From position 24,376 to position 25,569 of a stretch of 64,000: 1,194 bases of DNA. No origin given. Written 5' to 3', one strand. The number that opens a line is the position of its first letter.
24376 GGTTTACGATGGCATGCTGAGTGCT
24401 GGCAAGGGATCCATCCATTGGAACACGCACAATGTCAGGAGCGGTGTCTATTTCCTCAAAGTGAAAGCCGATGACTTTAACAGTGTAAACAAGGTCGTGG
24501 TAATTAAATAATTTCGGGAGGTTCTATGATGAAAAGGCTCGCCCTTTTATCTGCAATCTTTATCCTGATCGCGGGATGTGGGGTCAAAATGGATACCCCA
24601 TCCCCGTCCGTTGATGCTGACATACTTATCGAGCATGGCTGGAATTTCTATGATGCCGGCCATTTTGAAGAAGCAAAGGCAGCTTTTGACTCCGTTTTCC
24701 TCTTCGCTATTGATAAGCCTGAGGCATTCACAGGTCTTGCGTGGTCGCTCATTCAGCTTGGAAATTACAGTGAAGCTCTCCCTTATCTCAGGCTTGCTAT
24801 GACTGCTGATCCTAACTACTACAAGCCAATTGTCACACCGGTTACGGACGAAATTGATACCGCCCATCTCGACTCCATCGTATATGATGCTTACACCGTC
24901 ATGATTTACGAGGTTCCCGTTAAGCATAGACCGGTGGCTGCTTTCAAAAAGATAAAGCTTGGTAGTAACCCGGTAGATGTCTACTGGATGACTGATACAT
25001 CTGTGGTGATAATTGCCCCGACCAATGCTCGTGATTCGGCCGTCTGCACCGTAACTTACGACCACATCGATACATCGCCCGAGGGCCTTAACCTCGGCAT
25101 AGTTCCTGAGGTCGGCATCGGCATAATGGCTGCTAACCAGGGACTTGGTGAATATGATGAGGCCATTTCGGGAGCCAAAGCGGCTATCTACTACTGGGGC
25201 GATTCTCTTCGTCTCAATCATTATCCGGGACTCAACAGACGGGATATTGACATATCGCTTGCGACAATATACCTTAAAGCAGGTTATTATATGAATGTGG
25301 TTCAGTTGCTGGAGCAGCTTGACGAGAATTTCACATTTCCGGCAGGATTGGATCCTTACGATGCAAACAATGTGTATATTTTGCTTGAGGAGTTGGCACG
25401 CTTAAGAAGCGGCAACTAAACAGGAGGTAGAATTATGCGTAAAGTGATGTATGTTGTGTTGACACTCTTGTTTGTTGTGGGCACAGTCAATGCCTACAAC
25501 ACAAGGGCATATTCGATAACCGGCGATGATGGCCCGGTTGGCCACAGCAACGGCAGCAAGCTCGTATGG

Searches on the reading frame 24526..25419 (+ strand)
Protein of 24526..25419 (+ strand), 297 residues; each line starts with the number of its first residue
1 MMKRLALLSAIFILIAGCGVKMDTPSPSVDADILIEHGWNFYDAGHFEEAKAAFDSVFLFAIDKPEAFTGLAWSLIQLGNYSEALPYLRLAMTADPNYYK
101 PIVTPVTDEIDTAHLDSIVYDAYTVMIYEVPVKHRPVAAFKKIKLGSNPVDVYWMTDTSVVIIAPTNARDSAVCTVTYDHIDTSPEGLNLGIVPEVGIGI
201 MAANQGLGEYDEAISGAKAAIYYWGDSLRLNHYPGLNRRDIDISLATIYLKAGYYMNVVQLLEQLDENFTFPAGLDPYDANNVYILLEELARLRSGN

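Call 30: search_protein_families(library=pfam, proteins=[window:24526-25419:+], max_evalue=0.001)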
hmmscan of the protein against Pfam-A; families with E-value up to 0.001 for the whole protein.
window:24526-25419:+ (297 aa): 9 families
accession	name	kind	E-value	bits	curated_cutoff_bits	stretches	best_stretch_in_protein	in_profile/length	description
PF07719.23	TPR_2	-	1.3e-07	31.6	27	1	65-98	1-34/34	Tetratricopeptide repeat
PF13181.12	TPR_8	-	1.3e-06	28.5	25.7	1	66-98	2-34/34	Tetratricopeptide repeat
PF13432.12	TPR_16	-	3.7e-06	27.7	32.7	1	36-97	2-63/65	Tetratricopeptide repeat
PF00515.34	TPR_1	-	4.1e-06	26.8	27.8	1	65-98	1-34/34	Tetratricopeptide repeat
PF13428.12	TPR_14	-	8.9e-06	26.4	23.5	0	65-98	1-34/44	Tetratricopeptide repeat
PF13176.12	TPR_7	-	1.8e-05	24.9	27.9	0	68-95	2-31/36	Tetratricopeptide repeat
PF14559.12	TPR_19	-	0.00011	22.9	25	0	43-97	3-57/68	Tetratricopeptide repeat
PF13174.12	TPR_6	-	0.0003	21.7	26.3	0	67-97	2-32/33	Tetratricopeptide repeat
PF13424.12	TPR_12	-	0.00051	20.6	30.1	0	67-94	47-74/77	Tetratricopeptide repeat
